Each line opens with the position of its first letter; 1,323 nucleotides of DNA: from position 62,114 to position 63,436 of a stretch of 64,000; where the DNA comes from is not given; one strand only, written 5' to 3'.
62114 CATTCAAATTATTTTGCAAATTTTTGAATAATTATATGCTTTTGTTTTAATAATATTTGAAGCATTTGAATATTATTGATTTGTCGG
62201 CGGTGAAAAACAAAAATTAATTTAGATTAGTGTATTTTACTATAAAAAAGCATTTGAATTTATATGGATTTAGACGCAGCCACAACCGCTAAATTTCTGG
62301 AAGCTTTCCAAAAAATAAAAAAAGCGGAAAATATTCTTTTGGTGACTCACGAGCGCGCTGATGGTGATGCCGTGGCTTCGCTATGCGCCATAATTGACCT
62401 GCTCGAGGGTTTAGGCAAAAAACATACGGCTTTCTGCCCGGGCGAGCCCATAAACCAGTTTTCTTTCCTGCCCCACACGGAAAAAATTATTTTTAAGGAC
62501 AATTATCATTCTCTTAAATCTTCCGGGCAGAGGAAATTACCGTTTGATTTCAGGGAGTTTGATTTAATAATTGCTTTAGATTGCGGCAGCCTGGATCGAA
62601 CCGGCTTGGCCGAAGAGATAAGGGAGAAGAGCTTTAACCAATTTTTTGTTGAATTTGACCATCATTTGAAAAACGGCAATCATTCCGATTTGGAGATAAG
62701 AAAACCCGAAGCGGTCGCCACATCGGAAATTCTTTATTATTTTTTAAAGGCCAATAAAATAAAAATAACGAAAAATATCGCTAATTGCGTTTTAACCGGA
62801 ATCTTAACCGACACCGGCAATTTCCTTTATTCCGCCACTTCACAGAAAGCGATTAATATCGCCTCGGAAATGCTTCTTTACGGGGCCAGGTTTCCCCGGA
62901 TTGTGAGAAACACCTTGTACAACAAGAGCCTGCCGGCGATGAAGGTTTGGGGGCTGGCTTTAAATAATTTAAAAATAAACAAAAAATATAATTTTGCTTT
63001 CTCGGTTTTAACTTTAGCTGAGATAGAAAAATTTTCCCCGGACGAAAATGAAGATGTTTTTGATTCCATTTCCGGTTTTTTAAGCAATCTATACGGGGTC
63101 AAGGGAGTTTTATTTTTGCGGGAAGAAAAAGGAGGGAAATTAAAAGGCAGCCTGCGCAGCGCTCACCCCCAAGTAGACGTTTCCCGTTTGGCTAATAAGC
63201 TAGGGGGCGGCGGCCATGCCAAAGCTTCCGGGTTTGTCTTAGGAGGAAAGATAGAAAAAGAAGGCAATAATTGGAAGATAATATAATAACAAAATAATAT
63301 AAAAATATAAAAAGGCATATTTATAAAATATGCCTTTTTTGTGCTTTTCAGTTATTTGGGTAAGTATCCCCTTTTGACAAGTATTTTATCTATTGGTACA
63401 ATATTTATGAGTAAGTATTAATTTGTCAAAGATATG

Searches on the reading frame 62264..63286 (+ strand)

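Call 60: search_protein_families(library=pfam, proteins=[window:62264-63286:+])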
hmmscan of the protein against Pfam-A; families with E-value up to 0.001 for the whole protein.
window:62264-63286:+ (340 aa): 2 families
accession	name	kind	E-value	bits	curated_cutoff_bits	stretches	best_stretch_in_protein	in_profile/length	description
PF01368.27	DHH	-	1.1e-16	61.7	28.1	1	23-180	1-125/125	DHH family, N-terminal domain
PF02272.25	DHHA1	-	2.1e-09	38.2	25.9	1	258-326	10-83/102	DHHA1 domain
